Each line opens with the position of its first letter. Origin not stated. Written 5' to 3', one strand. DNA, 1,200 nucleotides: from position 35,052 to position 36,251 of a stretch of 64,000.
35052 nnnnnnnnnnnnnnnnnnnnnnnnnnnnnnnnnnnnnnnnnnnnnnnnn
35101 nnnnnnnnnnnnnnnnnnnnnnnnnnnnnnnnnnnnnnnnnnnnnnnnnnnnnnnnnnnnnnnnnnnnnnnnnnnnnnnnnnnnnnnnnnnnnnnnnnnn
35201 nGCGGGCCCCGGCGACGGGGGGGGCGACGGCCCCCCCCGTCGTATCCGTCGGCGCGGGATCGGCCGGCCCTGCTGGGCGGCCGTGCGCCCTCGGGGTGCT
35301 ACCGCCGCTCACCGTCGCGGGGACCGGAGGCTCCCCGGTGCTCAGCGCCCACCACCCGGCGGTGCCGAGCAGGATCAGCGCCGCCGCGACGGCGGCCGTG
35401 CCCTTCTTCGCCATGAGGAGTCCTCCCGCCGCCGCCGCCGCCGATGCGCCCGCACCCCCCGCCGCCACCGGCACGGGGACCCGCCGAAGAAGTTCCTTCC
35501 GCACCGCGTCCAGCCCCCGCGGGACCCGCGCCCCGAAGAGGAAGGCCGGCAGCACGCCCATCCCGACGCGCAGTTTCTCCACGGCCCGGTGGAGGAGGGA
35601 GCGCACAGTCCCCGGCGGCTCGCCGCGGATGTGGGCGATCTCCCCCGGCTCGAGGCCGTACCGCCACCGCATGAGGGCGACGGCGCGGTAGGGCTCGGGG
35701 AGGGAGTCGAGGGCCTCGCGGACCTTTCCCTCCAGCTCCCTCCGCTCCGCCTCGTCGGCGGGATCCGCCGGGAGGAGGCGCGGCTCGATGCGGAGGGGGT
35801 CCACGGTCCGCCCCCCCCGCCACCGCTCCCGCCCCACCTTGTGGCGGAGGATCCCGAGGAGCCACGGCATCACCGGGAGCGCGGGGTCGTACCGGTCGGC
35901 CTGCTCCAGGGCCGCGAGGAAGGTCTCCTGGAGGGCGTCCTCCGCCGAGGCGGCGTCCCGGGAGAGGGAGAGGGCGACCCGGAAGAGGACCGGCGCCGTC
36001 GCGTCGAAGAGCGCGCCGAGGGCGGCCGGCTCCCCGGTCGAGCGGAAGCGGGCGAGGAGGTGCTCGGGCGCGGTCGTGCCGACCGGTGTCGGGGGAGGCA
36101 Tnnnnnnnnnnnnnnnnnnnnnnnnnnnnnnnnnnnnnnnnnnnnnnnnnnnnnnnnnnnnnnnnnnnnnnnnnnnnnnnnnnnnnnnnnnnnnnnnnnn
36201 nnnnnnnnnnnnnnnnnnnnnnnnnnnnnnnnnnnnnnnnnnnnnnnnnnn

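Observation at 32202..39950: Operon of an anchor-only paralog plus an ECF sigma factor covalently fused to a TM helix and ~1,045-aa ectodomain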

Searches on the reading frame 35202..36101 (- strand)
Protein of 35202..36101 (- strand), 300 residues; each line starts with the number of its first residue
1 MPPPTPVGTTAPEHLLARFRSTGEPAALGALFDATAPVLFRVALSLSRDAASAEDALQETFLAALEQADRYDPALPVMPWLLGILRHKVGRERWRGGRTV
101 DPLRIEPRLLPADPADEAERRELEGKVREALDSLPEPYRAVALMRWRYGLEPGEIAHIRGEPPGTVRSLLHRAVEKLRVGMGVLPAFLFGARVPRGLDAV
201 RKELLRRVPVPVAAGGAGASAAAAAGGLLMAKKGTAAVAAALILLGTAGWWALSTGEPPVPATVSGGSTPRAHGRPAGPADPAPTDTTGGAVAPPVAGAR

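Call 10: find_homologous_proteins(query=window:35202-36101:-, max_evalue=0.00001)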
Query window:35202-36101:- (300 aa): 30 proteins with E <= 0.00001 among 8000 candidates.
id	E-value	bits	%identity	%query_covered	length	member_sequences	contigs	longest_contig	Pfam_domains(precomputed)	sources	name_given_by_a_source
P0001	7.3e-73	264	61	66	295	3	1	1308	PF04542.21,PF08281.19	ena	-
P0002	3.6e-70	255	57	85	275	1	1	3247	PF04545.23,PF04542.21,PF08281.19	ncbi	ncbi:MAG: RNA polymerase sigma factor, partial [Planctomycetota bacterium]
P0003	4.8e-63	231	55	81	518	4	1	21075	PF04542.21,PF08281.19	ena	-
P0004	6.7e-62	228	58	62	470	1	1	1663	PF04542.21,PF13620.13,PF08281.19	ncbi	-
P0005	1.1e-60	224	57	64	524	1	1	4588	PF04542.21,PF08281.19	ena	-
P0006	4.3e-57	212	53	65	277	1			PF04542.21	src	-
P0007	5.2e-57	212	48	94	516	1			PF04545.23,PF04542.21,PF13620.13,PF08281.19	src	-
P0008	9.0e-56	208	56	67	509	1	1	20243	PF13715.13,PF04542.21,PF13620.13,PF08281.19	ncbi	-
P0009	1.0e-54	204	52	68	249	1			PF04542.21,PF08281.19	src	-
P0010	4.9e-53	199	53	74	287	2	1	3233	PF04542.21,PF08281.19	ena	-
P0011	8.3e-52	195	60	59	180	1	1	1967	PF04542.21,PF08281.19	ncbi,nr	ncbi:MAG: sigma-70 family RNA polymerase sigma factor, partial [Planctomycetes bacterium]|nr:sigma-7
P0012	2.9e-49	186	60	56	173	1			PF04545.23,PF04542.21,PF08281.19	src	-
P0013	1.2e-48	184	52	65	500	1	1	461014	PF04542.21,PF13620.13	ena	-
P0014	1.5e-48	184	58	59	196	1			PF04545.23,PF04542.21,PF08281.19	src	-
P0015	1.6e-48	184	53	62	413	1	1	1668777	PF04542.21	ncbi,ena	-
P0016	5.2e-48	182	53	59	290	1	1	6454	PF04542.21,PF08281.19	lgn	-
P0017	8.3e-38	149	42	83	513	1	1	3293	PF04542.21,PF13620.13,PF08281.19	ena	-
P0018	2.0e-36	144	43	74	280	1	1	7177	PF04545.23,PF04542.21,PF08281.19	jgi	-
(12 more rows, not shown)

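Call 26: find_encoding_contigs(protein=P0013, flank=8000, max_places=3)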
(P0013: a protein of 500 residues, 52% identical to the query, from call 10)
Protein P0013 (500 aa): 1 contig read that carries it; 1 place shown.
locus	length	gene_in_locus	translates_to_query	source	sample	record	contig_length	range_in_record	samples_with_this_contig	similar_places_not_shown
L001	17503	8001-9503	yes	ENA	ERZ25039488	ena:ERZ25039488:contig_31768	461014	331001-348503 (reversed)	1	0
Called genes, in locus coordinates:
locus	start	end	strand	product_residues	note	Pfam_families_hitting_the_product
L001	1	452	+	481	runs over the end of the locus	-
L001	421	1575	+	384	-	-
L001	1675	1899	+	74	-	PF01380:SIS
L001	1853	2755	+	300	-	PF00571:CBS (weak)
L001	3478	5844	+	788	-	PF02880:PGM_PMM_III, PF01804:Penicil_amidase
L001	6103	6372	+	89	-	PF01804:Penicil_amidase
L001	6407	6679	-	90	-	-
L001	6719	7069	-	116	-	-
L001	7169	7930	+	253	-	PF01479:S4 (weak), PF00849:PseudoU_synth_2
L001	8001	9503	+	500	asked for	PF04542:Sigma70_r2, PF13620:CarboxypepD_reg (faint)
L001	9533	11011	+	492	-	PF11974:bMG3 (faint), PF13620:CarboxypepD_reg (faint)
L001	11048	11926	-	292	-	-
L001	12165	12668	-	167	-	-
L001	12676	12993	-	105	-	PF00149:Metallophos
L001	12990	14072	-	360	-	PF00781:DAGK_cat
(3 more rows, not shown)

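Call 27: find_encoding_contigs(protein=P0015, flank=8000, max_places=3)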
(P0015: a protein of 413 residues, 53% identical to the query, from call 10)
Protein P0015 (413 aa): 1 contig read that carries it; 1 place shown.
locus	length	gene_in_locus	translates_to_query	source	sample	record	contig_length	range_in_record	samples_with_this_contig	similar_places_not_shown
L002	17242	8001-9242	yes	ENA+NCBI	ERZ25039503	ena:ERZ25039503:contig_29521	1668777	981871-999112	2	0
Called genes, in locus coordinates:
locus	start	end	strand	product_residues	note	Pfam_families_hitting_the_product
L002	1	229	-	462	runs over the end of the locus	PF01704:UDPGP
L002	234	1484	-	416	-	PF00109:ketoacyl-synt, PF02801:Ketoacyl-synt_C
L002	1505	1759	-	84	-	PF00550:PP-binding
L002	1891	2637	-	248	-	PF08659:KR, PF00106:adh_short, PF01370:Epimerase (weak), PF13561:adh_short_C2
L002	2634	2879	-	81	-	-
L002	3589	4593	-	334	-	PF02504:FA_synthesis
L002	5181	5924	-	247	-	PF07973:tRNA_SAD, PF02272:DHHA1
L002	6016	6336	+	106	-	-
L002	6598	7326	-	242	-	PF01411:tRNA-synt_2c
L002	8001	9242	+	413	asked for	PF04542:Sigma70_r2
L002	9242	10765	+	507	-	PF13620:CarboxypepD_reg (faint), PF13715:CarbopepD_reg_2 (faint)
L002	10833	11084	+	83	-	-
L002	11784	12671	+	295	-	-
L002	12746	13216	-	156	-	PF01226:Form_Nir_trans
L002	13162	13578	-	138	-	PF01226:Form_Nir_trans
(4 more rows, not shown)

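Call 33: find_related_loci(query=A1, collection=genome_contigs, flank=6000)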
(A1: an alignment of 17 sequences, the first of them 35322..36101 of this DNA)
Query A1 (260 aa) in genome_contigs; peptide patterns used: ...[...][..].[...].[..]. (x = any residue, [..] = any of these).
599 stretches matched a pattern (row limit reached: there are more); 373 encode a relative of the query (tblastn E <= 1e-3); the best 80 are kept; 80 distinct loci.
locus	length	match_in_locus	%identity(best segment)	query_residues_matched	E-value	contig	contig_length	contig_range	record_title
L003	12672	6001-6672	41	3-233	1e-35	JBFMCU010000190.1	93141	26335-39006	MAG: Planctomycetota bacterium isolate MAG201 MAG201_190, whole genome shotgun sequence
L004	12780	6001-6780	40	9-257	1e-33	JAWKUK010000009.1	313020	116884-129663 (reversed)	MAG: Planctomycetota bacterium isolate ABC2.79 ABC2.79.fa-9, whole genome shotgun sequence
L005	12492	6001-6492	32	24-182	3e-19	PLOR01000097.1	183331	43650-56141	MAG: Bryobacterales bacterium isolate bog_406 73.20120700_S3X.5_contig_54, whole genome shotgun sequence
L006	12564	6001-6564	40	18-206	1e-17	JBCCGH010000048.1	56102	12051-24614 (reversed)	MAG: Planctomycetota bacterium isolate P01_B01_bin.39 k141_2138893_length_56102_cov_35.0345, whole genome shotgun sequen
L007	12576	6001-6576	35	16-182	2e-17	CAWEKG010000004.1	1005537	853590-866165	MAG: uncultured Chloroflexia bacterium isolate MFD05942.bin.3.126 genome assembly, contig: contig_48034, whole genome sh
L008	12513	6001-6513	37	6-177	6e-17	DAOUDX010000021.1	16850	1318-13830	MAG TPA_asm: Anaerolineae bacterium isolate N2_102 k133_1021223, whole genome shotgun sequence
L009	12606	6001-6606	33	10-188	1e-16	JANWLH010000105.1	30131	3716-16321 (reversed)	MAG: Candidatus Limnocylindrales bacterium isolate CRAIB_MAG115 c_000000056967, whole genome shotgun sequence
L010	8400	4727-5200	34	38-184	2e-16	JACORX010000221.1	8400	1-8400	MAG: Candidatus Rokuibacteriota bacterium isolate NC_groundwater_3_Ag_B-0.1um_69_29 B2_S2_coassemblyk141_1509238, whole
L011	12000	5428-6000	26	16-195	1e-15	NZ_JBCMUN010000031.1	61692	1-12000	Paenibacillus oryzisoli strain B-14089 B_14089_contig_0000031, whole genome shotgun sequence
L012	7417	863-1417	33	7-183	1e-15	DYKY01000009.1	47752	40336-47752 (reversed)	MAG TPA_asm: Thermoflexus sp. isolate SulCav_AS07-7_59_19 SulCav_AS07_7_629_length_47752_cov_9_777994, whole genome shot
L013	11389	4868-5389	27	16-178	2e-15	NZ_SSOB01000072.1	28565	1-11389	Cohnella fermenti strain CC-MHH1044 contig072, whole genome shotgun sequence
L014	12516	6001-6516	34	5-167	1e-14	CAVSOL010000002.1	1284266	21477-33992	MAG: uncultured proteobacterium isolate MFD03066.bin.2.147 genome assembly, contig: contig_1130, whole genome shotgun se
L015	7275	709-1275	28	5-173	2e-14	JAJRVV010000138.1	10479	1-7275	MAG: Chloroflexota bacterium isolate Dive96_bin10.74 k141_2616861, whole genome shotgun sequence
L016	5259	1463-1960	32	38-197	2e-14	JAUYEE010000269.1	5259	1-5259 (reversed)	MAG: bacterium isolate C20_metabat.bin.94 C20_k141_645612, whole genome shotgun sequence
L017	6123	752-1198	32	23-173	2e-14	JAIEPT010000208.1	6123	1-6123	MAG: Gemmataceae bacterium isolate co.spades.DASTOOL.2.5kb_055 c_000000411508, whole genome shotgun sequence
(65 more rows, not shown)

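Call 36: find_encoding_contigs(protein=P0003, flank=6000, max_places=2)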
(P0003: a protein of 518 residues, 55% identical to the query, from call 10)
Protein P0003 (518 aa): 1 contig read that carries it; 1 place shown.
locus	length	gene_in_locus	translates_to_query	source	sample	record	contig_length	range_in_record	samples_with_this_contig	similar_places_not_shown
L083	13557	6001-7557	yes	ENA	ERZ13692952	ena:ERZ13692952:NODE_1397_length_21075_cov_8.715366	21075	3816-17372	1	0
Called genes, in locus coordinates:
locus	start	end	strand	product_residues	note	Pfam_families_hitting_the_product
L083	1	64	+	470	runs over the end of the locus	PF07498:Rho_N, PF07497:Rho_RNA_bind, PF00006:ATP-synt_ab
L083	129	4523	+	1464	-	-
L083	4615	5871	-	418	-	-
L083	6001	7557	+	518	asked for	PF04542:Sigma70_r2, PF08281:Sigma70_r4_2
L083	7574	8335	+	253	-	PF13620:CarboxypepD_reg (weak)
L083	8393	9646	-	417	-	-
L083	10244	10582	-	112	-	-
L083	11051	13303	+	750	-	PF10670:DUF4198 (faint), PF02369:Big_1 (faint), PF11974:bMG3 (faint), PF17210:SdrD_B (faint), PF17789:MG4 (faint), PF24107:DUF7382 (faint), PF13620:CarboxypepD_reg (weak), PF13620:CarboxypepD_reg (weak), +3 more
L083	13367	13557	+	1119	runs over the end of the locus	PF04542:Sigma70_r2, PF08281:Sigma70_r4_2, PF00775:Dioxygenase_C (faint), PF02369:Big_1 (faint), PF13715:CarbopepD_reg_2 (faint), PF25020:TTR_TEN1-4 (faint), PF13620:CarboxypepD_reg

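Call 37: find_encoding_contigs(protein=P0008, flank=6000, max_places=2)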
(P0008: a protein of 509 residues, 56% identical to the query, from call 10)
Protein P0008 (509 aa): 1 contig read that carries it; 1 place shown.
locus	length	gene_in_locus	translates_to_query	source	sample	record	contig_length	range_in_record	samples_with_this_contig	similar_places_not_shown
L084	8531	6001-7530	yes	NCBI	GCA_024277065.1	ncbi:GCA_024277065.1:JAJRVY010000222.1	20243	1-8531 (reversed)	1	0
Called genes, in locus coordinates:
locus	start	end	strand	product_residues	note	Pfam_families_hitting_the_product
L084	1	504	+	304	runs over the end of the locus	-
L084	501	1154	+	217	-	-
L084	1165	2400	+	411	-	PF14258:DUF4350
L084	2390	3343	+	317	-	PF00493:MCM (weak), PF20030:bpMoxR, PF07726:AAA_3, PF07728:AAA_5, PF17863:AAA_lid_2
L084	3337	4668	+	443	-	PF01882:DUF58, PF13519:VWA_2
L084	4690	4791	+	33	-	-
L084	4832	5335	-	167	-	PF04463:2-thiour_desulf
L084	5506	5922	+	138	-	PF06491:Disulph_isomer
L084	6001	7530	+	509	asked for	PF04542:Sigma70_r2, PF08281:Sigma70_r4_2 (weak), PF13715:CarbopepD_reg_2 (faint), PF13620:CarboxypepD_reg (weak)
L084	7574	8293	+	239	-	PF02369:Big_1 (faint), PF13620:CarboxypepD_reg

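Call 38: find_encoding_contigs(protein=P0018, flank=6000, max_places=2)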
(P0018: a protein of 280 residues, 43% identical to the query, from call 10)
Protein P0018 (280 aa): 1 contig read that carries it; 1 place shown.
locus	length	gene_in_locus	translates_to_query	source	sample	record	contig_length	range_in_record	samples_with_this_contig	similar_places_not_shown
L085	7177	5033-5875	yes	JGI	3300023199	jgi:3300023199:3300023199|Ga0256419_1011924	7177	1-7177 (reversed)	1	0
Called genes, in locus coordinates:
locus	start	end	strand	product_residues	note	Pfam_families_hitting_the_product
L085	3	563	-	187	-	?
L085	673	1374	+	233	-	PF00440:TetR_N, PF17932:TetR_C_24, PF13977:TetR_C_6, PF16925:TetR_C_13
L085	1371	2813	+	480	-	PF02321:OEP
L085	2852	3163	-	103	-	PF01740:STAS, PF13466:STAS_2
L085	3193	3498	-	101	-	PF01740:STAS, PF13466:STAS_2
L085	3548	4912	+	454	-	PF00180:Iso_dh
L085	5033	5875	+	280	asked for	PF04542:Sigma70_r2, PF04545:Sigma70_r4, PF08281:Sigma70_r4_2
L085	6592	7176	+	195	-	?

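Call 46: find_encoding_contigs(protein=P0005, flank=3000, max_places=1)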
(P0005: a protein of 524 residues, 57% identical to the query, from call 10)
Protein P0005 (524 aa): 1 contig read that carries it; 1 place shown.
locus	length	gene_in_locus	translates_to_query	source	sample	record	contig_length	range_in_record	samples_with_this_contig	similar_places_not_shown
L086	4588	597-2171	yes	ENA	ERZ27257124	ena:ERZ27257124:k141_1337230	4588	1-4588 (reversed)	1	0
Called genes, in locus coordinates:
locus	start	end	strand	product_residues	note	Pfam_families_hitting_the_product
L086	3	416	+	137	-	?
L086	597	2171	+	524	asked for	PF04542:Sigma70_r2, PF08281:Sigma70_r4_2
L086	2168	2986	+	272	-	-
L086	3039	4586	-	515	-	?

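Call 47: find_encoding_contigs(protein=P0016, flank=3000, max_places=1)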
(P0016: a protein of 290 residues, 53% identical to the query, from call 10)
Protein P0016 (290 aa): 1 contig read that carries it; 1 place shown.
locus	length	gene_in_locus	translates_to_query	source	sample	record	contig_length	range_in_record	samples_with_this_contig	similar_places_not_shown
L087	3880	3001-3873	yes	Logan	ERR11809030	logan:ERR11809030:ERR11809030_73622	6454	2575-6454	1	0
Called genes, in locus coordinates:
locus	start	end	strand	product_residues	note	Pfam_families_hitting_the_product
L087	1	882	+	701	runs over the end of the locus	-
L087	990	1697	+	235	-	PF10067:DUF2306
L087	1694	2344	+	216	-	-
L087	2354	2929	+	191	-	PF13489:Methyltransf_23 (weak), PF08241:Methyltransf_11 (weak), PF08242:Methyltransf_12, PF13649:Methyltransf_25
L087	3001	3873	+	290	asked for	PF04542:Sigma70_r2, PF08281:Sigma70_r4_2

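Call 48: find_encoding_contigs(protein=P0017, flank=3000, max_places=1)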
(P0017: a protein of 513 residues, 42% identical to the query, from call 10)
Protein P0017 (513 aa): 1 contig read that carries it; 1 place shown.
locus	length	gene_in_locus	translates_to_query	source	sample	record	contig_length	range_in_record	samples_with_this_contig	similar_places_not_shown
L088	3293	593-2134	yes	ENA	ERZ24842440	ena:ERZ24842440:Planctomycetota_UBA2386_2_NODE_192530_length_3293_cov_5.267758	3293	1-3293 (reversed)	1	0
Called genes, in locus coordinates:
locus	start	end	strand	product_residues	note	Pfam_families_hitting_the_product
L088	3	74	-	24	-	?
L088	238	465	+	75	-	PF04014:MazE_antitoxin (weak)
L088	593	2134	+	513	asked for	PF04542:Sigma70_r2, PF08281:Sigma70_r4_2, PF13620:CarboxypepD_reg (weak)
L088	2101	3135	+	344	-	PF13620:CarboxypepD_reg (faint)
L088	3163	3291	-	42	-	?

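Call 58: search_protein_families(library=pfam, proteins=[L004:5998-9156:+, L004:126-5708:+, L003:6007-7017:+, L083:11051-13303:+, L006:6001-6900:+], max_evalue=0.001)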
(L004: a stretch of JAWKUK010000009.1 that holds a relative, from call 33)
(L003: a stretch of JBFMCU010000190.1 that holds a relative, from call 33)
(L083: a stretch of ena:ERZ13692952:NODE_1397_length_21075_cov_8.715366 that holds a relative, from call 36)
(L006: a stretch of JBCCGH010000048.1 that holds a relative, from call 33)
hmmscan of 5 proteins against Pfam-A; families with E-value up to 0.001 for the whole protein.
L004:5998-9156:+ (1052 aa): 11 families
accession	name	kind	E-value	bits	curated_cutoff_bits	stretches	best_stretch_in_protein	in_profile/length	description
PF13620.12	CarboxypepD_reg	-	4.5e-53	178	32.3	5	790-867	1-79/82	Carboxypeptidase regulatory-like domain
PF04542.20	Sigma70_r2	-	4.2e-13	49.3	24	1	24-92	1-71/71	Sigma-70 region 2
PF13715.12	CarbopepD_reg_2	-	2.3e-11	44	32.2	1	705-757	2-51/88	CarboxypepD_reg-like domain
PF25020.1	TTR_TEN1-4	-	5.8e-09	36.2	27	0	704-745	9-48/86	Teneurin TTR-like domain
PF09430.16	EMC7_beta-sandw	-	3.7e-08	34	26.6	0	733-757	22-46/122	ER membrane protein complex subunit 7, beta-sandwich domain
PF17210.9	SdrD_B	-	1.3e-07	32.3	29.7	0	368-396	41-68/112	SdrD B-like domain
PF08281.18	Sigma70_r4_2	-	2.3e-06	27.6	25.7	1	118-169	3-54/54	Sigma-70, region 4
PF02369.22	Big_1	-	3.9e-06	27.3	34.9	0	519-544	19-44/93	Bacterial Ig-like domain (group 1)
PF17802.7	SpaA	-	1.6e-05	25.4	23.1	0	344-390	15-57/91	Prealbumin-like fold domain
PF04545.22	Sigma70_r4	-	4.5e-05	23.3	24.1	1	131-171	10-50/50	Sigma-70, region 4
PF00775.27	Dioxygenase_C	-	0.00015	21.7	27.3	0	523-599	34-114/182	Dioxygenase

L004:126-5708:+ (1860 aa): 0 families

L003:6007-7017:+ (336 aa): 3 families
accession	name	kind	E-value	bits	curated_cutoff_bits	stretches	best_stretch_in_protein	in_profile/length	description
PF04542.20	Sigma70_r2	-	4.7e-13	49.2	24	1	27-90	5-70/71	Sigma-70 region 2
PF08281.18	Sigma70_r4_2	-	1.5e-09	37.8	25.7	1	117-168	3-54/54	Sigma-70, region 4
PF04545.22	Sigma70_r4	-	1.2e-05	25.2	24.1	1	121-169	1-49/50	Sigma-70, region 4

L083:11051-13303:+ (750 aa): 12 families
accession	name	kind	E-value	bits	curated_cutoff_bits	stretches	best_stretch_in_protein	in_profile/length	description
PF13620.12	CarboxypepD_reg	-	3.5e-55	184.7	32.3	6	124-186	1-65/82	Carboxypeptidase regulatory-like domain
PF02369.22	Big_1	-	2.6e-14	53.5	34.9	0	394-437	20-65/93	Bacterial Ig-like domain (group 1)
PF13715.12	CarbopepD_reg_2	-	5.5e-11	42.8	32.2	0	126-188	2-63/88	CarboxypepD_reg-like domain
PF24107.1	DUF7382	-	5.1e-10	39.5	27.4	0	578-599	19-40/65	Domain of unknown function (DUF7382)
PF17789.7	MG4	-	1.1e-09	38.8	24.7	0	397-437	20-59/95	Macroglobulin domain MG4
PF15976.11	CooC_C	-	3.8e-09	36.9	29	0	484-538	19-67/93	CS1-pili formation C-terminal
PF11974.14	bMG3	-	2.1e-07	31.3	34.9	0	491-527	23-59/103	Bacterial alpha-2-macroglobulin MG3 domain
PF25020.1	TTR_TEN1-4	-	1.6e-06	28.3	27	0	484-535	9-58/86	Teneurin TTR-like domain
PF17210.9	SdrD_B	-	3.4e-06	27.7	29.7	0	335-360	39-64/112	SdrD B-like domain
PF00775.27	Dioxygenase_C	-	2.2e-05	24.5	27.3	0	203-221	32-50/182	Dioxygenase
PF07210.18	DUF1416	-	0.00033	20.9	23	0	483-529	21-66/97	Protein of unknown function (DUF1416)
PF17802.7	SpaA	-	0.0006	20.4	23.1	0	44-89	11-55/91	Prealbumin-like fold domain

L006:6001-6900:+ (300 aa): 4 families
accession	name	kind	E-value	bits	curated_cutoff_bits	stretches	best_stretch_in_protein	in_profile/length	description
PF08281.18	Sigma70_r4_2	-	2.8e-10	40.1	25.7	1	111-163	2-54/54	Sigma-70, region 4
PF04542.20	Sigma70_r2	-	2.9e-10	40.2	24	1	28-86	11-71/71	Sigma-70 region 2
PF04545.22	Sigma70_r4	-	4.9e-05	23.2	24.1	1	116-164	1-49/50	Sigma-70, region 4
PF13384.12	HTH_23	-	0.00079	19.6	24.6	0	129-155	12-37/50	Homeodomain-like domain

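Call 67: predict_structure(alignment_id=A2)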
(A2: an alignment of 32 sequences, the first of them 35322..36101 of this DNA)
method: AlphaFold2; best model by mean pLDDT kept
length: 260 residues; sequences in the alignment: 32
mean_pLDDT: 80.6   pTM: 0.49
mean pLDDT of the five models: 80.6, 78.9, 78.6, 77.6, 76.8
residues with pLDDT >= 90: 142; 70-90: 33; 50-70: 61; < 50: 24
segments of 3 or more residues with pLDDT < 50: 216-231, 256-260
pLDDT, mean of each block of 10 residues (from residue 1): 65 97 95 97 95 96 96 97 98 85 55 84 92 97 93 95 98 94 66 61 77 51 46 52 61 51
secondary structure, 60 per line:
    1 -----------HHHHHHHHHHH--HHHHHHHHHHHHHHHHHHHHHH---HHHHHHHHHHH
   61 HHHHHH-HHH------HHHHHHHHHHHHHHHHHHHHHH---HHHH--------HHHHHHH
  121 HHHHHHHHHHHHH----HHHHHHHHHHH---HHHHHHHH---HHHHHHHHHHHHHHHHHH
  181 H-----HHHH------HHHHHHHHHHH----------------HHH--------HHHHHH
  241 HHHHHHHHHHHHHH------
elements in order: H12-22 H25-46 H50-66 H77-98 H102-105 H114-133 H138-148 H152-159 H163-181 H187-190 H197-207 H235-254
